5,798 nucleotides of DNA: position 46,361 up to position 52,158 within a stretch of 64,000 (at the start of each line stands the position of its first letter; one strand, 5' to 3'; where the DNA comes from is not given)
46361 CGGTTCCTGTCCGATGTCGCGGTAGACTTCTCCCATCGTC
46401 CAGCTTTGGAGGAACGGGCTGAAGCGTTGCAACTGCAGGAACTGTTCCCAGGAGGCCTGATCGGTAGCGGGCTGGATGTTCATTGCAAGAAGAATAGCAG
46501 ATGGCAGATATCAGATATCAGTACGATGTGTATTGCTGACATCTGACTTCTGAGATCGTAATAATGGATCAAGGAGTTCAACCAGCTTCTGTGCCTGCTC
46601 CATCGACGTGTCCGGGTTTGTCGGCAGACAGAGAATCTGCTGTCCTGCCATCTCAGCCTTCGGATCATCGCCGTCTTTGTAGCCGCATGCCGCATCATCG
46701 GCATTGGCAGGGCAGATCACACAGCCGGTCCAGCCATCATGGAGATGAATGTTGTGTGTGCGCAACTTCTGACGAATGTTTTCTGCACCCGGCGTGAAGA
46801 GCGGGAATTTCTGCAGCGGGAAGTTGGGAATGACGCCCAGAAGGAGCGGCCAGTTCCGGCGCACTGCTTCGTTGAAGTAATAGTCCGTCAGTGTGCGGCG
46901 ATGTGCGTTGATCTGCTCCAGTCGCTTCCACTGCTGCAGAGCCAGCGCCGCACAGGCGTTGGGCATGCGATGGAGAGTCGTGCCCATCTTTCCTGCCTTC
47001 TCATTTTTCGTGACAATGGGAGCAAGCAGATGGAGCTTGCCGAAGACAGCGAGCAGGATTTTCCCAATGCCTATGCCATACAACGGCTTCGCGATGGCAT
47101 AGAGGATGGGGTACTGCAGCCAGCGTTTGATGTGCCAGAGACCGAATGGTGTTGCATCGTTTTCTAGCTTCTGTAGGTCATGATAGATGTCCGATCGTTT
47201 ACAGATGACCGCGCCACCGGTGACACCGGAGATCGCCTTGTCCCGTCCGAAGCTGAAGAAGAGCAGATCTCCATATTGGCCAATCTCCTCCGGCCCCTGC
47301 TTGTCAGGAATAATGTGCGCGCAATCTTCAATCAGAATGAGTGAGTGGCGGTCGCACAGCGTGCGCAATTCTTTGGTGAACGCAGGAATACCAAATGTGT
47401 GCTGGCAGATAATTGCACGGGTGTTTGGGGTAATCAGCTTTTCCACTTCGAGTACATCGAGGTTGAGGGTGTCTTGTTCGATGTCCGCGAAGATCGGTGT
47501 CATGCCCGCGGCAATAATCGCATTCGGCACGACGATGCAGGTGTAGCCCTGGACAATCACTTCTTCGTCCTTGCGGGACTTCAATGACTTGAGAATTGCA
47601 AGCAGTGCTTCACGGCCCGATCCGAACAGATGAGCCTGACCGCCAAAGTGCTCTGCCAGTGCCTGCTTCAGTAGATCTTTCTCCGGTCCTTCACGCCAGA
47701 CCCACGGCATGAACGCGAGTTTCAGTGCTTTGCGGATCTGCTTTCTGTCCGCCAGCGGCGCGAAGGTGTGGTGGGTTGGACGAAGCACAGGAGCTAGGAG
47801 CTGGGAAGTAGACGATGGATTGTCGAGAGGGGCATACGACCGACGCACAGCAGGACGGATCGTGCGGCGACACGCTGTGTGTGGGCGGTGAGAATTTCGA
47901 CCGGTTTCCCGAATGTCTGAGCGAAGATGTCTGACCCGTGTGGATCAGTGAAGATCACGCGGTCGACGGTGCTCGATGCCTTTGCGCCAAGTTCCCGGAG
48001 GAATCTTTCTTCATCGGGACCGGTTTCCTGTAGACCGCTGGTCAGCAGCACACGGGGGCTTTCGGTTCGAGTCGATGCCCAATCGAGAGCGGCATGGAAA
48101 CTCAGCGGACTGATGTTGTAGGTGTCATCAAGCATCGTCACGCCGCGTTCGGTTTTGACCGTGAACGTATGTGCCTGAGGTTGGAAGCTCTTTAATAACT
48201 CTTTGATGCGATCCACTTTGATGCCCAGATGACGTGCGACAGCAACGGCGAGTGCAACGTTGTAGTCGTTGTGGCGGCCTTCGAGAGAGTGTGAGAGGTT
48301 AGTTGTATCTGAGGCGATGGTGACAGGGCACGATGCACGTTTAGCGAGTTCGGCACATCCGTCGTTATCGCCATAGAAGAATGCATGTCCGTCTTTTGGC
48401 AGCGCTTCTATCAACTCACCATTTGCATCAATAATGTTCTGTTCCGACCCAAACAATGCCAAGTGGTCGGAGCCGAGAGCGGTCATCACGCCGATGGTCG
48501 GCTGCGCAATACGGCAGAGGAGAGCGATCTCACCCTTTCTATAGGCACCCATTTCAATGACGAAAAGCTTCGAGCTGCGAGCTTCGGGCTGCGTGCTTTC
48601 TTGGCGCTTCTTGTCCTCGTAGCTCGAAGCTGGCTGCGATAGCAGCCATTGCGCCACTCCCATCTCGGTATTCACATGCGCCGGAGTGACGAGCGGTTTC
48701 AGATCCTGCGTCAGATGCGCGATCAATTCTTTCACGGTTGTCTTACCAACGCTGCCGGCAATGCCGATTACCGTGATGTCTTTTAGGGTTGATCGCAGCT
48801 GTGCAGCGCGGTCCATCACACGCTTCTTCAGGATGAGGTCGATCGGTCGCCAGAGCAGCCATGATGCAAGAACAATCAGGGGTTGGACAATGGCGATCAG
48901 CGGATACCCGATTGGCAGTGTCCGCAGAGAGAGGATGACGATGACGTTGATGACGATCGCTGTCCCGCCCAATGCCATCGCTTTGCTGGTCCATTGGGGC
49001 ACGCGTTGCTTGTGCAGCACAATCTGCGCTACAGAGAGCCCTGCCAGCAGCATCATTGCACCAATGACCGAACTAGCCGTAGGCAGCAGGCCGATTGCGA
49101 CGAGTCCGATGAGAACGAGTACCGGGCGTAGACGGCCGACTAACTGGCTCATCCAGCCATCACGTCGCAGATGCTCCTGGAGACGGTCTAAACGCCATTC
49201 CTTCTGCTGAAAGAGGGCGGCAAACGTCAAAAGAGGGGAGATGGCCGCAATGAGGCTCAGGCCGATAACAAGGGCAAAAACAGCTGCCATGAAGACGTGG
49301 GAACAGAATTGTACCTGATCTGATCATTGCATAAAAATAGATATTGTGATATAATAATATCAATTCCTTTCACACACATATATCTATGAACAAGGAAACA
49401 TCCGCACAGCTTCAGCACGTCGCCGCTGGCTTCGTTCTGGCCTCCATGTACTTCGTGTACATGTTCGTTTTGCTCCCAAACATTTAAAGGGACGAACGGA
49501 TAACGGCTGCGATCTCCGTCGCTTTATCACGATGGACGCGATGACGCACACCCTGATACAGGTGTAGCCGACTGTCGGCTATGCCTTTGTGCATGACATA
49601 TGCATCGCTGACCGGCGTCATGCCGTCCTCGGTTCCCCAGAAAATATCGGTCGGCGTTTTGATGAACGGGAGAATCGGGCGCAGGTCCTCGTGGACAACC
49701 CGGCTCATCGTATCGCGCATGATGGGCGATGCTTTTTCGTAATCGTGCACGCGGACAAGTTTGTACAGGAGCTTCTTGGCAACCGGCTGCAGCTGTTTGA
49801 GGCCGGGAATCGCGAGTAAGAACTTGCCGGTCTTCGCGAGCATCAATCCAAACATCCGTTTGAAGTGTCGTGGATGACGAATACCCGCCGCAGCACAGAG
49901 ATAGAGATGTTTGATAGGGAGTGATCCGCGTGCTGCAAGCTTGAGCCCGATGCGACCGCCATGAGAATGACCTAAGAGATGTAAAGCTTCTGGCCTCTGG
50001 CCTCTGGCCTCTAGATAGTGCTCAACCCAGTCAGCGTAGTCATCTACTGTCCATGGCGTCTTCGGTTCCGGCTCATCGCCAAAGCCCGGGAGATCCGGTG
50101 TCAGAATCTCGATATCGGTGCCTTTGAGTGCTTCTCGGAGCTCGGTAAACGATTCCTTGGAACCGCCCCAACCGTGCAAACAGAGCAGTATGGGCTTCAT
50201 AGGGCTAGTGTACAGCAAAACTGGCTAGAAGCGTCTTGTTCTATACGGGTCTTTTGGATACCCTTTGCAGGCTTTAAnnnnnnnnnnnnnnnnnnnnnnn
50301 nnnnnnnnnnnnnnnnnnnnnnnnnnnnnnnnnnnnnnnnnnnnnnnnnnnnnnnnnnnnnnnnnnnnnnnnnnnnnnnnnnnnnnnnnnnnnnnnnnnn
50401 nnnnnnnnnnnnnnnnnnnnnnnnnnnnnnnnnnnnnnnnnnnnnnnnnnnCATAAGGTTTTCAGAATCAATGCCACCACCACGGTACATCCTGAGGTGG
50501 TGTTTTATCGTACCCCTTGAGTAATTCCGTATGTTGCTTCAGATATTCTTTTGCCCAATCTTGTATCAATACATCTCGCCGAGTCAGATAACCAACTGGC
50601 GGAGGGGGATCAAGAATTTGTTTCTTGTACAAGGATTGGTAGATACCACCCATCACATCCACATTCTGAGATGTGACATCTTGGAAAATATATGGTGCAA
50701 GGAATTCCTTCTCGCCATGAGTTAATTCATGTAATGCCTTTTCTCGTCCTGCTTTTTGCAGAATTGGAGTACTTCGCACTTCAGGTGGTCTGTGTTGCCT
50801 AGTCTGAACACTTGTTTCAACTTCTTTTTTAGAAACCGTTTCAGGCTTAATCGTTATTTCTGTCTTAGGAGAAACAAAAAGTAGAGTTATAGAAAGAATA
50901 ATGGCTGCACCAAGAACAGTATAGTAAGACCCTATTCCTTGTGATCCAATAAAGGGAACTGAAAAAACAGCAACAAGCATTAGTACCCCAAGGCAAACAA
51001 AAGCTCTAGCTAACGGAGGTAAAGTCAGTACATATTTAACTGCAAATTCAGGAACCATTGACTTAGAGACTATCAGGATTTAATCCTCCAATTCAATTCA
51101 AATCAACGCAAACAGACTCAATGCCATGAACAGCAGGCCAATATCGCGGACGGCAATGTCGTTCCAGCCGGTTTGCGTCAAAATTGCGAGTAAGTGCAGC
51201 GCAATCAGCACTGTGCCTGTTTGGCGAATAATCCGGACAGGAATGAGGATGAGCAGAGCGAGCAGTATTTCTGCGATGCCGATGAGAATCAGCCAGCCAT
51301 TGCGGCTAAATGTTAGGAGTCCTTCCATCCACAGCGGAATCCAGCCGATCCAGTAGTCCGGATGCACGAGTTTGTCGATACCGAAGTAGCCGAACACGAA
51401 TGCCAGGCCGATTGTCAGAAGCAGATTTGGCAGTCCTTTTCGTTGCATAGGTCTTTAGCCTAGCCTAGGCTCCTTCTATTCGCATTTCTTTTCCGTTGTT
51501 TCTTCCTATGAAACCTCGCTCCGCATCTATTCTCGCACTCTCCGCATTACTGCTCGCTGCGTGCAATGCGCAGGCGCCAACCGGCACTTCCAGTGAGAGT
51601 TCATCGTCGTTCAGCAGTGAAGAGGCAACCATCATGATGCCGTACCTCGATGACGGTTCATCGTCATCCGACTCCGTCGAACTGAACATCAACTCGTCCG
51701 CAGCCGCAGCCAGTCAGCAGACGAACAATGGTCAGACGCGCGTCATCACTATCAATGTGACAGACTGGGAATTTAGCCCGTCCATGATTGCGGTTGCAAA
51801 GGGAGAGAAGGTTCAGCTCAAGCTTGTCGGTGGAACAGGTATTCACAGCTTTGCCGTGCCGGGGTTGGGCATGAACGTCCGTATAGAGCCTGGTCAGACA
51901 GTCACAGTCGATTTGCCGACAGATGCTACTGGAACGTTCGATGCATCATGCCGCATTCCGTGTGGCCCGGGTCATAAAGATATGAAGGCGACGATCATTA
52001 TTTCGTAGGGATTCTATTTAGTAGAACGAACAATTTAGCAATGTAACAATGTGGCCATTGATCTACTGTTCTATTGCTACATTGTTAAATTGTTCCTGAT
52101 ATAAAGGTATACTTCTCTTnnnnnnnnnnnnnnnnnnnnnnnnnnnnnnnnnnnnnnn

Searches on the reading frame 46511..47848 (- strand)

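Call 12: search_protein_families(library=pfam, proteins=[window:46511-47848:-])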
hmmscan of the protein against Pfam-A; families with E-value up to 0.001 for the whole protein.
window:46511-47848:- (445 aa): 2 families
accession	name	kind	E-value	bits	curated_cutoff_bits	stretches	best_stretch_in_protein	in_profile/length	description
PF01041.23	DegT_DnrJ_EryC1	-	1.6e-45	156.3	19.8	2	48-230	17-200/360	DegT/DnrJ/EryC1/StrS aminotransferase family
PF00155.27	Aminotran_1_2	-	0.00081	19.1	19.7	0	59-228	46-244/361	Aminotransferase class I and II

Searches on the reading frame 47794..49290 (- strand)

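Call 12: search_protein_families(library=pfam, proteins=[window:47794-49290:-])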
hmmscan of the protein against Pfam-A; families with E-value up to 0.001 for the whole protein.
window:47794-49290:- (498 aa): 2 families
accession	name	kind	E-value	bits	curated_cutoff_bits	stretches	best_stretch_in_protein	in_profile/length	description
PF08245.18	Mur_ligase_M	-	1.4e-22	81.1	24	1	177-323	1-142/200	Mur ligase middle domain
PF02875.26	Mur_ligase_C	-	7.9e-08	33.6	28.4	1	378-471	6-105/127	Mur ligase, glutamate ligase domain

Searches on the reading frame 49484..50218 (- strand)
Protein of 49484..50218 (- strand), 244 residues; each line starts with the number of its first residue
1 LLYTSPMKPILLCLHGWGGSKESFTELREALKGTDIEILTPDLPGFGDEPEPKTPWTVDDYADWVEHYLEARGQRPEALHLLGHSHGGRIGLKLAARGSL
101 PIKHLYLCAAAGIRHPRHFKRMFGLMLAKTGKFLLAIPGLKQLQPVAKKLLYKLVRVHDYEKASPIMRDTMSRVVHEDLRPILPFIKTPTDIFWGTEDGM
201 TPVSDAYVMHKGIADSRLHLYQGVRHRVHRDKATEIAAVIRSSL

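Call 13: search_protein_families(library=pfam, proteins=[window:49484-50218:-])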
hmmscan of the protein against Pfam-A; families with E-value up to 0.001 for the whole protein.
window:49484-50218:- (244 aa): 5 families
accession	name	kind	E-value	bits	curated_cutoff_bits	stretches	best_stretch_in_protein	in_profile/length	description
PF00561.26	Abhydrolase_1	-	2.2e-24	86.9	25.8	1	9-229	1-241/245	alpha/beta hydrolase fold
PF12697.13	Abhydrolase_6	-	8.2e-21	76.1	26.3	1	11-238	1-216/217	Alpha/beta hydrolase family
PF12146.15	Hydrolase_4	-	2.6e-16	60.1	27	1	7-232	3-238/239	Serine aminopeptidase, S33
PF00975.26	Thioesterase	-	7.5e-08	33.3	26.4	1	10-97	2-86/226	Thioesterase domain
PF06342.18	DUF1057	-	5.8e-05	22.7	21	1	11-194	38-217/297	Alpha/beta hydrolase of unknown function (DUF1057)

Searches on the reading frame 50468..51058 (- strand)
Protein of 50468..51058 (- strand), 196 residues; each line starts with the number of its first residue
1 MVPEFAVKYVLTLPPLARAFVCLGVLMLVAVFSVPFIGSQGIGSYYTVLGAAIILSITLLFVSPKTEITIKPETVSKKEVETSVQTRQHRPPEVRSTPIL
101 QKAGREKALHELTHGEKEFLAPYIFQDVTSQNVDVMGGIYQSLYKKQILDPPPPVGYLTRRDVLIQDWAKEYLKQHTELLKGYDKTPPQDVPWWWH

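Call 13: search_protein_families(library=pfam, proteins=[window:50468-51058:-])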
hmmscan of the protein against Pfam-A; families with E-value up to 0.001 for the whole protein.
window:50468-51058:- (196 aa): 1 family
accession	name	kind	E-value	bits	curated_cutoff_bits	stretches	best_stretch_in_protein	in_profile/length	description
PF14163.11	SieB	-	2.6e-06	27.6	26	1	104-176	70-146/147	Super-infection exclusion protein B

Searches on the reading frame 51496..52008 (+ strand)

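Call 86: search_protein_families(library=pfam, proteins=[window:51496-52008:+], max_evalue=0.0001)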
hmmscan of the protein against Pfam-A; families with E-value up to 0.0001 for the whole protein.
window:51496-52008:+ (170 aa): 2 families
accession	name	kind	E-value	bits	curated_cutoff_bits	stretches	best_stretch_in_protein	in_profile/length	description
PF13473.12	Cupredoxin_1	-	2.2e-12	47.3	27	1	70-168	9-103/104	Cupredoxin-like domain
PF00116.26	COX2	-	3.9e-06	27.2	22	1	97-165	47-115/120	Cytochrome C oxidase subunit II, periplasmic domain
